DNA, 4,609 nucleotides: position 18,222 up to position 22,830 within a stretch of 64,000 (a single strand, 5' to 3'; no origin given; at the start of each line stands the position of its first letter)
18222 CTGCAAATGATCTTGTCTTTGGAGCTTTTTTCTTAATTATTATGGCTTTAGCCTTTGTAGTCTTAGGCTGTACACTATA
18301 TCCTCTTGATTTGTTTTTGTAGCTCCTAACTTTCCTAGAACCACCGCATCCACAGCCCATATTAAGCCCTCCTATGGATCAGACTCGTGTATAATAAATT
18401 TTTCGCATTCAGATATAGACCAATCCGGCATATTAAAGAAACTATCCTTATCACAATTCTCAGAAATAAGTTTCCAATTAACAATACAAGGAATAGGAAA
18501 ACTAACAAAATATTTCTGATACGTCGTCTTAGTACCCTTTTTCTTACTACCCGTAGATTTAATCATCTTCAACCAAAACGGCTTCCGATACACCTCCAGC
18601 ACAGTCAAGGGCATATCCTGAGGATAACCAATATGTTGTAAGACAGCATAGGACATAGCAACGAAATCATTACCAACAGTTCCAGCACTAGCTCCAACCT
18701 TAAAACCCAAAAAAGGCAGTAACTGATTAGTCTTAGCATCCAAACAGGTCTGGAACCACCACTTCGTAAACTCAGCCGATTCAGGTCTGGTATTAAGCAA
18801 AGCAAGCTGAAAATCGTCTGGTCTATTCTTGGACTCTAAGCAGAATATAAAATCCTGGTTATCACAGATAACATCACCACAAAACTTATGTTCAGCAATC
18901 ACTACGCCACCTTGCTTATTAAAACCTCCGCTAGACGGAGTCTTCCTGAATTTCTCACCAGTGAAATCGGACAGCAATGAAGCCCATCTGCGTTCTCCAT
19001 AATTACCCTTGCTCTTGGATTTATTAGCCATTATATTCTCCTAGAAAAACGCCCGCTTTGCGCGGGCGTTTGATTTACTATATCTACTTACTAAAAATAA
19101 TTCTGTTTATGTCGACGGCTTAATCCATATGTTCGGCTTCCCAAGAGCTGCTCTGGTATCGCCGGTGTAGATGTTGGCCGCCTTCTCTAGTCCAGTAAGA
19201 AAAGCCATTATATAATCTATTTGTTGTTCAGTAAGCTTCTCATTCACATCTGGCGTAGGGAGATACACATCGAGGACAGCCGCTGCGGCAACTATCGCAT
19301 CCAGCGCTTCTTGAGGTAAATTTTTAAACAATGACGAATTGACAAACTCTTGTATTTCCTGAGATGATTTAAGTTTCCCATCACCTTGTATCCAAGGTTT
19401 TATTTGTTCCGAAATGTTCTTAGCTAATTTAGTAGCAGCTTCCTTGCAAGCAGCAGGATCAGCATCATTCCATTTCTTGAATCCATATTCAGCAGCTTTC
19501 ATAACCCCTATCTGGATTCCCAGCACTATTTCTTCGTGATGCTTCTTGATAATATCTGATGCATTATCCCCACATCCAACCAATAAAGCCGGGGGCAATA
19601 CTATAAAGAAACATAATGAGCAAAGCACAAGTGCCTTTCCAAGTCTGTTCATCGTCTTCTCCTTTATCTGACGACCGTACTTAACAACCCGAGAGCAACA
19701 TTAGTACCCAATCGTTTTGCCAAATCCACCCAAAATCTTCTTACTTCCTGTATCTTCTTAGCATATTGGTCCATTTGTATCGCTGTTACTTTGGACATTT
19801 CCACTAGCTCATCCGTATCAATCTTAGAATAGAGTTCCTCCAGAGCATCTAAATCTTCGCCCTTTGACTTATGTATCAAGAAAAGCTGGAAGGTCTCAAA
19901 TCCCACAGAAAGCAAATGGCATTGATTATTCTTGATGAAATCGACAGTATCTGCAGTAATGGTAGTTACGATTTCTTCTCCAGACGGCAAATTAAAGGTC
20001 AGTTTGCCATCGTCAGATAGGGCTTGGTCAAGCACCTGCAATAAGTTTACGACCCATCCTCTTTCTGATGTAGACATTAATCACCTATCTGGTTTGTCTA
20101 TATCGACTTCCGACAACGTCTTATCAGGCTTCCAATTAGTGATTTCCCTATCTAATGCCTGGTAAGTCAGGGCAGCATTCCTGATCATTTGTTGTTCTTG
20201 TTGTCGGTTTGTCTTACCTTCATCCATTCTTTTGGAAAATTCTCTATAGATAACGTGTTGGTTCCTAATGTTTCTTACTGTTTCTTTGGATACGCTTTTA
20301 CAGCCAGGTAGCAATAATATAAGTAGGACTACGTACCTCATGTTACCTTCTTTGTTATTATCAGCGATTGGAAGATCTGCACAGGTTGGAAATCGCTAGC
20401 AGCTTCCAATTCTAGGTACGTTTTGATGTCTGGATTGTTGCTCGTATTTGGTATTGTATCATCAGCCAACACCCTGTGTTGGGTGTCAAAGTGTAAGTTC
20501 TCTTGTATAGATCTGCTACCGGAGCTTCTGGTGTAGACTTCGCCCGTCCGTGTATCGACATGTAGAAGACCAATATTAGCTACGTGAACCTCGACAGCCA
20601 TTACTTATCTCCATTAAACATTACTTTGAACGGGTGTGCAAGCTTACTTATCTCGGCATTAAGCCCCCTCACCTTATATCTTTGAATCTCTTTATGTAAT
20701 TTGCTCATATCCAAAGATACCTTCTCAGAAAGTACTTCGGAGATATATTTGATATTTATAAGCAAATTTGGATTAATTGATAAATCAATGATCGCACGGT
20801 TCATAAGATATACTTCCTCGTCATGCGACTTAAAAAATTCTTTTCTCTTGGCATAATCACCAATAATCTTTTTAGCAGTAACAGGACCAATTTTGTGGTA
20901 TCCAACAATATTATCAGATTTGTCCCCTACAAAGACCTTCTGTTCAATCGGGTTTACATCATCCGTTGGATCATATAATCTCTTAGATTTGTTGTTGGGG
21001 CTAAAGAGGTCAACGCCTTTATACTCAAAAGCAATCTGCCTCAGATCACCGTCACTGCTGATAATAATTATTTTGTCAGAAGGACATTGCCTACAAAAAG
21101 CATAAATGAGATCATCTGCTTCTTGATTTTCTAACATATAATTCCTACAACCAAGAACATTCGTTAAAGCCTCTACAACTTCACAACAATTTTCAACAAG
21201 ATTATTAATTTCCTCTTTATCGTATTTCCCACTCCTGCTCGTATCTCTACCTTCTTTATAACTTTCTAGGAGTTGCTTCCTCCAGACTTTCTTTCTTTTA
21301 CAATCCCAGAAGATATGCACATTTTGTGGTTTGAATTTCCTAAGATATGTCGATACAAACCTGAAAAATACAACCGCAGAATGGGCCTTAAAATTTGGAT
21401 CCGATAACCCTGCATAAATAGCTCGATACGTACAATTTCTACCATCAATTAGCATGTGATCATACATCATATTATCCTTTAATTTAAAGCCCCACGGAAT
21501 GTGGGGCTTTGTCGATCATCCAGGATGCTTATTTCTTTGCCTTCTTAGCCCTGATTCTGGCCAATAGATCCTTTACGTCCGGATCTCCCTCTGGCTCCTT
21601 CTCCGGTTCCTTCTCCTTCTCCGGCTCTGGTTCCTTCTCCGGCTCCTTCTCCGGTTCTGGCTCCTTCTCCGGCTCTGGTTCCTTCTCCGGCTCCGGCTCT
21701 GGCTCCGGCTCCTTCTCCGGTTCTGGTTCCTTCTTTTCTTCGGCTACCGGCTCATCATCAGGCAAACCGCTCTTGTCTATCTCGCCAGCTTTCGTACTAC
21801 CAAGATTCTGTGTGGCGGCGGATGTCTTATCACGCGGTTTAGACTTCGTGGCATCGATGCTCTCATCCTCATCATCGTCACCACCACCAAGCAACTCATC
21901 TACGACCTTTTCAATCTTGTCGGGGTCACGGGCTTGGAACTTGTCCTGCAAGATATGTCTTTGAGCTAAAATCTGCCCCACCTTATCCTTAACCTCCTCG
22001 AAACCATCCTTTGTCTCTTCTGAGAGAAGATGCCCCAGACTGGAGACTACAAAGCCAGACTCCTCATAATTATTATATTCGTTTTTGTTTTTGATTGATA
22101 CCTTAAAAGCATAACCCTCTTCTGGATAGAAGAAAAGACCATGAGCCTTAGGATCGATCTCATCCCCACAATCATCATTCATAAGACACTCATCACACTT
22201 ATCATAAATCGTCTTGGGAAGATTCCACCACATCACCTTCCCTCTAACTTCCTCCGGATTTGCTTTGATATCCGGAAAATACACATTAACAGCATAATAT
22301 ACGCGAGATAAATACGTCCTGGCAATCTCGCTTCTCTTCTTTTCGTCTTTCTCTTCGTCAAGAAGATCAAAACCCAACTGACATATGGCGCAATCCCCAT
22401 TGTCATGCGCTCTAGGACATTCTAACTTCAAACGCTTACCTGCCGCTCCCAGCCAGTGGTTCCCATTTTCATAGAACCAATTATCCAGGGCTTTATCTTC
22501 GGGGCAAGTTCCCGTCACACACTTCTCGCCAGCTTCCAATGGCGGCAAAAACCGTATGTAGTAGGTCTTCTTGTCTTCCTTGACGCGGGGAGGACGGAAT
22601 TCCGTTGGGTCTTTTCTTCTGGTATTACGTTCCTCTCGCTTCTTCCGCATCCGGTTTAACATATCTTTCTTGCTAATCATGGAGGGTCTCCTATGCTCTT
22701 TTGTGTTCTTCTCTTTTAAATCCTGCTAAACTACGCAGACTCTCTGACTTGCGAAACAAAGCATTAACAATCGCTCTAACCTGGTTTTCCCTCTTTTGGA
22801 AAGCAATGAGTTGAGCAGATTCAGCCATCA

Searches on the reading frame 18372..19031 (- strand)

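Call 64: search_protein_families(library=pfam, proteins=[window:18372-19031:-], max_evalue=0.01)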
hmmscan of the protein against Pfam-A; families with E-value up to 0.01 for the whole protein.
window:18372-19031:- (219 aa): 1 family
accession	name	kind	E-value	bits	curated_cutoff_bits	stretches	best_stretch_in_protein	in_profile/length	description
PF24608.2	PDDEXK_15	-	1.6e-19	70.8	27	1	4-129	1-114/164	Phage putative PDDEXK endonuclease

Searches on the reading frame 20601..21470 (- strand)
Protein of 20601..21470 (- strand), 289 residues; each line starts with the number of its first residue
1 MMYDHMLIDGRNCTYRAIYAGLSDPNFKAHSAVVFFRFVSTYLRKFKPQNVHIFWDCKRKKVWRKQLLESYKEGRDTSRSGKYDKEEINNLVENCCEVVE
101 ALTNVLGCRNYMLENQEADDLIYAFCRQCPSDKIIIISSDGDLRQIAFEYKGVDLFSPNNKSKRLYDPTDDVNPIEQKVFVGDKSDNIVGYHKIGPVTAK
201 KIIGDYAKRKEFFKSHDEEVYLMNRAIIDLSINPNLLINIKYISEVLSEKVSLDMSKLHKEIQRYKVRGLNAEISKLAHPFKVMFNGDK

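Call 64: search_protein_families(library=pfam, proteins=[window:20601-21470:-], max_evalue=0.01)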
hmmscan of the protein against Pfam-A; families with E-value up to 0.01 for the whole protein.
window:20601-21470:- (289 aa): 2 families
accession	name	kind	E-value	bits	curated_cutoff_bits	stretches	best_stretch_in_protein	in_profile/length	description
PF02739.22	5_3_exonuc_N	-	1.3e-20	74.2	34.3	1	6-167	3-155/164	5'-3' exonuclease, N-terminal resolvase-like domain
PF01367.25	5_3_exonuc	-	1.2e-06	29.3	40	1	176-217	8-49/97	5'-3' exonuclease, C-terminal SAM fold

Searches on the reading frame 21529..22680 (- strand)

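Call 59: search_protein_families(library=pfam, proteins=[window:21529-22680:-], max_evalue=0.001)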
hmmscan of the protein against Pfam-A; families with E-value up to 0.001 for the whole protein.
window:21529-22680:- (383 aa): 2 families
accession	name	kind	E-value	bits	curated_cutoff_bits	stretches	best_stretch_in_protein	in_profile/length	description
PF08804.16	gp32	-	5.5e-14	53.1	26.8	1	41-233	6-181/208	gp32 DNA binding protein like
PF05887.16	Trypan_PARP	-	1.7e-10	41.5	100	1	294-368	35-110/134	Procyclic acidic repetitive protein (PARP)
